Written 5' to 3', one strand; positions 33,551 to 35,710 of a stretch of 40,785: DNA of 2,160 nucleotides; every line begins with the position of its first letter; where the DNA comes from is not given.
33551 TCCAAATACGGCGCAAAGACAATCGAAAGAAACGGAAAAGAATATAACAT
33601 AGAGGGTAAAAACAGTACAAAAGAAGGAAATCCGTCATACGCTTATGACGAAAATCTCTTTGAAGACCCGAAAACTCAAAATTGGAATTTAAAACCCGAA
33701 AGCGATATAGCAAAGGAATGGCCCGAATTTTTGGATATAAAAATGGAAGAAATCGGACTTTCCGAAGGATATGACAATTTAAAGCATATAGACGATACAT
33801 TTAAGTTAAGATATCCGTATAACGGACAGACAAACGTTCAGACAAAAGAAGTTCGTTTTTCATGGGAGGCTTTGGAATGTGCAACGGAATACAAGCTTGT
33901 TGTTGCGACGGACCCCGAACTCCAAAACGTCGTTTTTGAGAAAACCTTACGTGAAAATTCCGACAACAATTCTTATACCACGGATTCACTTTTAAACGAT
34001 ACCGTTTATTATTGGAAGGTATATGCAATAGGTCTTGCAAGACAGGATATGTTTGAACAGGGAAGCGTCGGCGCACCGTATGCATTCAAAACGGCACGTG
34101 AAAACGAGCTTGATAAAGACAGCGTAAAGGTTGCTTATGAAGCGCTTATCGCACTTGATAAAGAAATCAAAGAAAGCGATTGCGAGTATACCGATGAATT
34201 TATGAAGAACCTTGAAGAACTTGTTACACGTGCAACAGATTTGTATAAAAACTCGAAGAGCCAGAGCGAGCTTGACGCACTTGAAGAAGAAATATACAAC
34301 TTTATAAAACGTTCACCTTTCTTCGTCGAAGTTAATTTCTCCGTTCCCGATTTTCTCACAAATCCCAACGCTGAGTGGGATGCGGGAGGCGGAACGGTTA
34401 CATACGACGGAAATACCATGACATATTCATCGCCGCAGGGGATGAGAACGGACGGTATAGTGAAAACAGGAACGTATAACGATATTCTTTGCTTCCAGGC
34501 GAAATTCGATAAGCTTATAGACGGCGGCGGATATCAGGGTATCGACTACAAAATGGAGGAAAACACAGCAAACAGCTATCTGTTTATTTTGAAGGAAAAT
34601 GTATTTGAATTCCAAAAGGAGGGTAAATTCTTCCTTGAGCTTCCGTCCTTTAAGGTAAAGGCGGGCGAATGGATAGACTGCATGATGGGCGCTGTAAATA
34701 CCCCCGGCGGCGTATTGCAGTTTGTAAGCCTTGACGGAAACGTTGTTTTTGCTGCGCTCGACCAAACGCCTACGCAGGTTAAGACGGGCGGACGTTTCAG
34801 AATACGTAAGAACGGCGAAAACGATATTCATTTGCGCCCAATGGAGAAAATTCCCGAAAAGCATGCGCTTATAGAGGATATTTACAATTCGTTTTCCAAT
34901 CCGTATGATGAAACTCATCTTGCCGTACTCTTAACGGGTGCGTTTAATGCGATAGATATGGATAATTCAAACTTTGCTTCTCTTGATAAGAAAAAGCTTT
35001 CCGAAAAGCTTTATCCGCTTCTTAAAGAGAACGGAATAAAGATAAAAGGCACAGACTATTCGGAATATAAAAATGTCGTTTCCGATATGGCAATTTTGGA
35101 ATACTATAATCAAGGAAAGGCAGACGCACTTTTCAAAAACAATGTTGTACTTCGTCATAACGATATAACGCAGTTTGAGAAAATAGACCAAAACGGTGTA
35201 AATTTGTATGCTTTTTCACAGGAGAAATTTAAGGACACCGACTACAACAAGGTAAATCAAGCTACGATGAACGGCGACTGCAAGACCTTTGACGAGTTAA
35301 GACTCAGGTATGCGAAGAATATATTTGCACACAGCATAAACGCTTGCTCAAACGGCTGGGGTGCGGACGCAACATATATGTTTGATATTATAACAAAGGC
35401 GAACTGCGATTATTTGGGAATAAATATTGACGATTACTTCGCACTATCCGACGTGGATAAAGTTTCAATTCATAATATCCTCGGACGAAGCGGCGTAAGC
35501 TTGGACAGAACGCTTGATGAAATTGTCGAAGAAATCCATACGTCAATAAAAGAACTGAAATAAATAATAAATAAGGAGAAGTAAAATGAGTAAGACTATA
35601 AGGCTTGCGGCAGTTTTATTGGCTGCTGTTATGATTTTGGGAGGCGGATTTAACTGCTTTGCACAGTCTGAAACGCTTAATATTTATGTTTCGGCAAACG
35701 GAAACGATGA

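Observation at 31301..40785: Family of four paralogous beta-helix proteins with a shared acidic signature and no family I can name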

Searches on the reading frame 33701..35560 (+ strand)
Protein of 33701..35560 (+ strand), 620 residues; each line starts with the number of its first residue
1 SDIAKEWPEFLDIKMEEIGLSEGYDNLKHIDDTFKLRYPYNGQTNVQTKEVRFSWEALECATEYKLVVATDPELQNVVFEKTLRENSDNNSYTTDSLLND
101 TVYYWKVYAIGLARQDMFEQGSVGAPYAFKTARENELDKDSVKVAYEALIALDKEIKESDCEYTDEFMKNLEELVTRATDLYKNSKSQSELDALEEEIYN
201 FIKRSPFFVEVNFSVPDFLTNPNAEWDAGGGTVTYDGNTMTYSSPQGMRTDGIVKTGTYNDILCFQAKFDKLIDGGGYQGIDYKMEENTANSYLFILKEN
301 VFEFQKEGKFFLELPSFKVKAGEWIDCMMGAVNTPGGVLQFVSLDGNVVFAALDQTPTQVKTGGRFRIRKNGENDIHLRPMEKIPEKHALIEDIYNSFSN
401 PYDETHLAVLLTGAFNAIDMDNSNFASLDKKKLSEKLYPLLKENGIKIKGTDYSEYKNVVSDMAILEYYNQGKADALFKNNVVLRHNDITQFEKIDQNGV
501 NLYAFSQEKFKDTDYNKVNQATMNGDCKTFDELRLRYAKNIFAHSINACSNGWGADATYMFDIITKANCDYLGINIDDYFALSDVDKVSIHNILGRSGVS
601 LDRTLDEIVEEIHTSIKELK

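Call 40: search_protein_families(library=pfam, proteins=[window:33701-35560:+], max_evalue=1)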
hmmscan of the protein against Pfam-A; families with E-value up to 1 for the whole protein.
window:33701-35560:+ (620 aa): 4 families
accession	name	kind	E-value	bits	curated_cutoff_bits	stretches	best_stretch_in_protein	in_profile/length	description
PF25788.1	Ig_Rha78A_N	-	0.0036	18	27.4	1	45-111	14-85/105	Rha78A-like, N-terminal immunoglobulin domain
PF08868.15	YugN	-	0.068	13.6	25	0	123-177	71-125/130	YugN-like family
PF25805.1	IQUB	-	0.084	12.8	27.8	1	147-204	61-114/140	IQUB-like domain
PF00041.27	fn3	-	0.2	12.3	25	1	44-110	9-69/84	Fibronectin type III domain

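Call 45: search_solved_structures(query=window:33701-35560:+, max_evalue=1)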
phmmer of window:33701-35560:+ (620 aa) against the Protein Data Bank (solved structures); distinct sequences matched with E-value up to 1: 1.
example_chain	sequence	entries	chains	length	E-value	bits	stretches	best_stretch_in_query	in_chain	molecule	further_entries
7qiw_F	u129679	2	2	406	0.79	11.5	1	427-470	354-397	Ribos_L4_asso_C domain-containing protein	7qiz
